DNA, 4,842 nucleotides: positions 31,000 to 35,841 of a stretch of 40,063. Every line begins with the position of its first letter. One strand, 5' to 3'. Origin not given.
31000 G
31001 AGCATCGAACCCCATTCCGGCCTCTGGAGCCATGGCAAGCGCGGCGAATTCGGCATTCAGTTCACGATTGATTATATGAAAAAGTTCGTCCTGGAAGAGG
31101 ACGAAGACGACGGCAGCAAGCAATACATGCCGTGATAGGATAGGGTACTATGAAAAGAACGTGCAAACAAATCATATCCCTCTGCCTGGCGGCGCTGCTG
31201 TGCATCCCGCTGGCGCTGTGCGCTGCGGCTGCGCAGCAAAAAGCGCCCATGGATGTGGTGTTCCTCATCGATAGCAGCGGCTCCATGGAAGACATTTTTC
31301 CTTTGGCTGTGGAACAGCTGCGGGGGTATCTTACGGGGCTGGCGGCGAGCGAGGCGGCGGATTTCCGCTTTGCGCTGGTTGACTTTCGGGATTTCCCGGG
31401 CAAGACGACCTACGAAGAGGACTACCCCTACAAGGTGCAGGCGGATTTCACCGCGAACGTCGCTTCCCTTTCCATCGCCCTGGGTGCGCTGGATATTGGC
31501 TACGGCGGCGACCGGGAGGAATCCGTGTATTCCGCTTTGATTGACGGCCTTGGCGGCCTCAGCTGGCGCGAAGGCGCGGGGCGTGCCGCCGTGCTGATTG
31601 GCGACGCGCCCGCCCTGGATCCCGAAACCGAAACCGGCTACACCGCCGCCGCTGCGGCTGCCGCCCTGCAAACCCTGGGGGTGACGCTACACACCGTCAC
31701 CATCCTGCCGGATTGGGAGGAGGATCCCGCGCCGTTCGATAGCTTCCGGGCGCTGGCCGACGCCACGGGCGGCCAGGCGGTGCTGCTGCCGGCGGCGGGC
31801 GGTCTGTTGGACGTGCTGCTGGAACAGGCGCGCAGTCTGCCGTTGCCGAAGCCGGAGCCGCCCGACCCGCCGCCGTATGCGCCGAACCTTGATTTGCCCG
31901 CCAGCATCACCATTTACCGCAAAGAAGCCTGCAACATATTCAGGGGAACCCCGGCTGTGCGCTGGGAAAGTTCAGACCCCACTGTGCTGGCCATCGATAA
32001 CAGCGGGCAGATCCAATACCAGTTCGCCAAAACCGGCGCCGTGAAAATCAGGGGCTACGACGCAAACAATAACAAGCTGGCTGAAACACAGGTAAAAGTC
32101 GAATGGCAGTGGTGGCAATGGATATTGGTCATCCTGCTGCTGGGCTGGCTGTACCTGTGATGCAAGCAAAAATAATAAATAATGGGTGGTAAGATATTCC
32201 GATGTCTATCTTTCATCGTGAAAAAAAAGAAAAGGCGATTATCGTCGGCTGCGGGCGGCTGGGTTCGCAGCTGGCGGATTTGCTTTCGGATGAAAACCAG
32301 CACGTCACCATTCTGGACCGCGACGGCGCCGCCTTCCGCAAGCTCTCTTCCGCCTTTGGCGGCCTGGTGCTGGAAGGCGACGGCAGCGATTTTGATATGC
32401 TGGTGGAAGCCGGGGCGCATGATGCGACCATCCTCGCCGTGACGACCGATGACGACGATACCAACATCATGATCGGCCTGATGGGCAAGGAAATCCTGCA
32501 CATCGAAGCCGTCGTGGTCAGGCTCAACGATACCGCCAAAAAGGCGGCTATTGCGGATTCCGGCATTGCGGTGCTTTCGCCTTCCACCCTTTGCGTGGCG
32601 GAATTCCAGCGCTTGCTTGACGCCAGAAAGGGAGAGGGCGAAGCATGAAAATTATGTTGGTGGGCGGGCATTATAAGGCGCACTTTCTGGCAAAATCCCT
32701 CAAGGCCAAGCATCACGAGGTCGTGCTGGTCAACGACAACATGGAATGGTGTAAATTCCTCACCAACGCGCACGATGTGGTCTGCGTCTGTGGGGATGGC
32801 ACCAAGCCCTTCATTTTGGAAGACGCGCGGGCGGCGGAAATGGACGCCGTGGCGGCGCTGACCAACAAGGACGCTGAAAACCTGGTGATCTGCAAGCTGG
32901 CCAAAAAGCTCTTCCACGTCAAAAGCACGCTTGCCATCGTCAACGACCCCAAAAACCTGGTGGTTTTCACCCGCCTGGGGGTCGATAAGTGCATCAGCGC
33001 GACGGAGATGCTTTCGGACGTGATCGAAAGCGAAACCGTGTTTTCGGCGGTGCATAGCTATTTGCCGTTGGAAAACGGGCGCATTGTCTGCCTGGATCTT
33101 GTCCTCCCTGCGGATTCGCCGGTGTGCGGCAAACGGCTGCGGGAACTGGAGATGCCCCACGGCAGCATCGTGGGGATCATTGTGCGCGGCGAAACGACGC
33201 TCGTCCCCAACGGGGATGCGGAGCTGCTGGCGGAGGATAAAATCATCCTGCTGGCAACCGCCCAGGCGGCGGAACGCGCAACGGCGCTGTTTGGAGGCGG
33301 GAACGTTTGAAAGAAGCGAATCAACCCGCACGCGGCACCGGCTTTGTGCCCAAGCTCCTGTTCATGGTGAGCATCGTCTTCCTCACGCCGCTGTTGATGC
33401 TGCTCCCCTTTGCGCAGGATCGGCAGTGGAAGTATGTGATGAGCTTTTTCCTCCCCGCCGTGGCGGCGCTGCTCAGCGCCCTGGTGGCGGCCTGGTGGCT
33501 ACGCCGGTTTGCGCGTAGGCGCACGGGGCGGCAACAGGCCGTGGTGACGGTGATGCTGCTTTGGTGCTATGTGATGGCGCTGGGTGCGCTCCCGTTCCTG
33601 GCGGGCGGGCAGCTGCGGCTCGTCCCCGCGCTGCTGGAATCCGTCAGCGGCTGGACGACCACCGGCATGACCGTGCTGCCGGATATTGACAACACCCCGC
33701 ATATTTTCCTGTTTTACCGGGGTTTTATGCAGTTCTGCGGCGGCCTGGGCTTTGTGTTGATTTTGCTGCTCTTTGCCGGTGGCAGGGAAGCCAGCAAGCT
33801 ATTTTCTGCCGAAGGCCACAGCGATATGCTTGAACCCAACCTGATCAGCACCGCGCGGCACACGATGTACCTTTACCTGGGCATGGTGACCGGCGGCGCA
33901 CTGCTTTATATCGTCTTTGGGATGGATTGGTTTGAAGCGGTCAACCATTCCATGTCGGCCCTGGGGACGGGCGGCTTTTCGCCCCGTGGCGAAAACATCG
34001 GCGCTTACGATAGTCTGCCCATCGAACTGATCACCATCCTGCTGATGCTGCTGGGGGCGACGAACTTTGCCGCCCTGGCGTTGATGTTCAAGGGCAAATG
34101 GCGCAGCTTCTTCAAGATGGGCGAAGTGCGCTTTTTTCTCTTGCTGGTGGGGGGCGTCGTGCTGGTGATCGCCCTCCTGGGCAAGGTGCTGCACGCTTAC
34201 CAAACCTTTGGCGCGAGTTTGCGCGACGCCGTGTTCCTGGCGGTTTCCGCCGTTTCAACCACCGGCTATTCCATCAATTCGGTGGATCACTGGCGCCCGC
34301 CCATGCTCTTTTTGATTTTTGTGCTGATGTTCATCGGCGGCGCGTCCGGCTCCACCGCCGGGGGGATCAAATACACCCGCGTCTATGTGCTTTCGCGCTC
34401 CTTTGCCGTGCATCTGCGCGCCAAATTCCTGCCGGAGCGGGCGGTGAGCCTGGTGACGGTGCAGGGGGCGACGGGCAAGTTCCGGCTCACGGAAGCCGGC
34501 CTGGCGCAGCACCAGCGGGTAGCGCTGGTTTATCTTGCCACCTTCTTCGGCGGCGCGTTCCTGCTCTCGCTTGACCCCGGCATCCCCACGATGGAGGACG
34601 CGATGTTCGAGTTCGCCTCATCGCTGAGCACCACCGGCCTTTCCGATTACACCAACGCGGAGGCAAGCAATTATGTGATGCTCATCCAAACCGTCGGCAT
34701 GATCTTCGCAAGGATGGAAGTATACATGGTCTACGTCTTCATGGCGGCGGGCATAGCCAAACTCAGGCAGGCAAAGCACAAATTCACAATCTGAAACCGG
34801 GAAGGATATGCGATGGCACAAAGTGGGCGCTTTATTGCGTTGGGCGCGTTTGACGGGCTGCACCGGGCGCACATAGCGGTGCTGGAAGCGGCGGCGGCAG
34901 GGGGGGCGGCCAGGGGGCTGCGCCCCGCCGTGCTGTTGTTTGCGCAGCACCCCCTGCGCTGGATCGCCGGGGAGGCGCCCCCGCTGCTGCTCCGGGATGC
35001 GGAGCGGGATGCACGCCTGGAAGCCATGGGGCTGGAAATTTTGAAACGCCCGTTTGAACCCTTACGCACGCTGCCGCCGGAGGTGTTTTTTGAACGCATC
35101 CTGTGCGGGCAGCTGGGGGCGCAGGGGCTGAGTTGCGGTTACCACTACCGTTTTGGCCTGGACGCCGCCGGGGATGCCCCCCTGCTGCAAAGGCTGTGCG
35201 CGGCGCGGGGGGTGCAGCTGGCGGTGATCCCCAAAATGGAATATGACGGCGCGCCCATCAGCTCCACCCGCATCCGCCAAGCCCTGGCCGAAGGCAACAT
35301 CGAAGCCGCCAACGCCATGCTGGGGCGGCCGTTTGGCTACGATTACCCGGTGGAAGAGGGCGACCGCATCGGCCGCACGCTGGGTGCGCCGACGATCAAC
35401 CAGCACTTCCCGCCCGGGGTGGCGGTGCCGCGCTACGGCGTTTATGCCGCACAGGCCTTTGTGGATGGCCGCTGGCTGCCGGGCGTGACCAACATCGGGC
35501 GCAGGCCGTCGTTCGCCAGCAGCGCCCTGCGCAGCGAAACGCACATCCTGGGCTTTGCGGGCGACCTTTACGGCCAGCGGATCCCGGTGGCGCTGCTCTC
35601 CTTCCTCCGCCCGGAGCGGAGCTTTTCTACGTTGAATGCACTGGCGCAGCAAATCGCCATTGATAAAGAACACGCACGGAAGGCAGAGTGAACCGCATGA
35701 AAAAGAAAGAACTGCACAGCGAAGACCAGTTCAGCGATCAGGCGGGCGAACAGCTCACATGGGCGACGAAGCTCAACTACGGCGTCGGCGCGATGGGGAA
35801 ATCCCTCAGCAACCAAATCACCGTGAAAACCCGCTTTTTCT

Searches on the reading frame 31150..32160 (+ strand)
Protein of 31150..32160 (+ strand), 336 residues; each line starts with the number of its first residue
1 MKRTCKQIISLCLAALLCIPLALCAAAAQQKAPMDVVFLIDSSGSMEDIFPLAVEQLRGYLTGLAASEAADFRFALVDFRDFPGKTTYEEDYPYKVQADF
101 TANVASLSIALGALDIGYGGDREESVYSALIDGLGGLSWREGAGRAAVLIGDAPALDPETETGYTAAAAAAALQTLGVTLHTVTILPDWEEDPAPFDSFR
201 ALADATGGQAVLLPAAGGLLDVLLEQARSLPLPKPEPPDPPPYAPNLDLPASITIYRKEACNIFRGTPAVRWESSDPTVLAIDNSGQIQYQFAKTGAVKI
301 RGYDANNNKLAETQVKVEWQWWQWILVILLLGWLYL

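Call 10: search_protein_families(library=pfam, proteins=[window:31150-32160:+], max_evalue=0.001)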
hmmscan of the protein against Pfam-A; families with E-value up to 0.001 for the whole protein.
window:31150-32160:+ (336 aa): 2 families
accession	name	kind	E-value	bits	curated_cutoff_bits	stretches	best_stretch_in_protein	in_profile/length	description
PF25106.1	VWA_4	-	2.5e-05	24.4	27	1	36-211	2-165/169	von Willebrand factor A domain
PF00092.34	VWA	-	3.1e-05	24.7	23.8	1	35-188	1-142/174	von Willebrand factor type A domain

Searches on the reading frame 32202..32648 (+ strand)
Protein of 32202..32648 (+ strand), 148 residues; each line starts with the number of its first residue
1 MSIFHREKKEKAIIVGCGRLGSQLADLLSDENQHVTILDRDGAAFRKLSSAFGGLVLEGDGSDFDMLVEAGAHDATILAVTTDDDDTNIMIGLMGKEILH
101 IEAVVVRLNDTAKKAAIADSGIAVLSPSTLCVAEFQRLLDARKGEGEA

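Call 10: search_protein_families(library=pfam, proteins=[window:32202-32648:+], max_evalue=0.001)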
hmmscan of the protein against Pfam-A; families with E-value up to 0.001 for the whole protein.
window:32202-32648:+ (148 aa): 2 families
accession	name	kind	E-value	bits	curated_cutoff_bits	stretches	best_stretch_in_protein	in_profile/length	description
PF02254.24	TrkA_N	-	9.7e-22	77.9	23.8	1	13-122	2-110/116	TrkA-N domain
PF01488.26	Shikimate_DH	-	0.00074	20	24.3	0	3-55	6-59/138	Shikimate / quinate 5-dehydrogenase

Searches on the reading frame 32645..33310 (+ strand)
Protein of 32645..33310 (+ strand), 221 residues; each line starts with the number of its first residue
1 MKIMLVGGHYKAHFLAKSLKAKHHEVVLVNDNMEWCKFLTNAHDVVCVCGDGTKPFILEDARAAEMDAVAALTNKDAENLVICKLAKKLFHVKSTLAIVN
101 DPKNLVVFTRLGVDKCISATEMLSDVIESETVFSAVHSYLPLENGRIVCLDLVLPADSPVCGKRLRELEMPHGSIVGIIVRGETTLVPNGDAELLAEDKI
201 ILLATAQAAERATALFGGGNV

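Call 10: search_protein_families(library=pfam, proteins=[window:32645-33310:+], max_evalue=0.001)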
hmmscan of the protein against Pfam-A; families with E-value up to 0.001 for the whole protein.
window:32645-33310:+ (221 aa): 2 families
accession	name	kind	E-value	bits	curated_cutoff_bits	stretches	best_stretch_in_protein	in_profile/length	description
PF02254.24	TrkA_N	-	4.5e-21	75.8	23.8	1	4-118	2-115/116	TrkA-N domain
PF02080.26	TrkA_C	-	1.4e-13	50.9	27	1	152-217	4-71/71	TrkA-C domain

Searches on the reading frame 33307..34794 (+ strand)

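Call 10: search_protein_families(library=pfam, proteins=[window:33307-34794:+], max_evalue=0.001)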
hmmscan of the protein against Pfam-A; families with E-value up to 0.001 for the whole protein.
window:33307-34794:+ (495 aa): 1 family
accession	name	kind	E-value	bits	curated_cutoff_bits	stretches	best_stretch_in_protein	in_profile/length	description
PF02386.22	TrkH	-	6.4e-43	147.4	27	1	57-478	14-489/502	Cation transport protein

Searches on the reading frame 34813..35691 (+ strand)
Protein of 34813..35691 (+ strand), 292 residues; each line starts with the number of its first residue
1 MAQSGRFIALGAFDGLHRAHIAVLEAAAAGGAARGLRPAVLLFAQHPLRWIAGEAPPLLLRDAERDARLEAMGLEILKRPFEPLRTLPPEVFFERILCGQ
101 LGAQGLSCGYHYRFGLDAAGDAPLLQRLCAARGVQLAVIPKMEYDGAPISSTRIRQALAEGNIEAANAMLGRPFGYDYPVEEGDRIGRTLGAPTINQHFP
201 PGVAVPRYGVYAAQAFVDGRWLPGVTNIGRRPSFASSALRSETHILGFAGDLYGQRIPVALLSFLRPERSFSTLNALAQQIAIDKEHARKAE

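Call 10: search_protein_families(library=pfam, proteins=[window:34813-35691:+], max_evalue=0.001)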
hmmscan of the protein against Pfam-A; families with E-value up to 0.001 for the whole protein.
window:34813-35691:+ (292 aa): 2 families
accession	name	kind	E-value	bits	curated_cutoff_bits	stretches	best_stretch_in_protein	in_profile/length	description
PF01687.23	Flavokinase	-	1.3e-35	122.7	19.6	1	170-290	1-122/124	Riboflavin kinase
PF06574.18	FAD_syn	-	1.5e-26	93.5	27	1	3-153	5-158/158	FAD synthetase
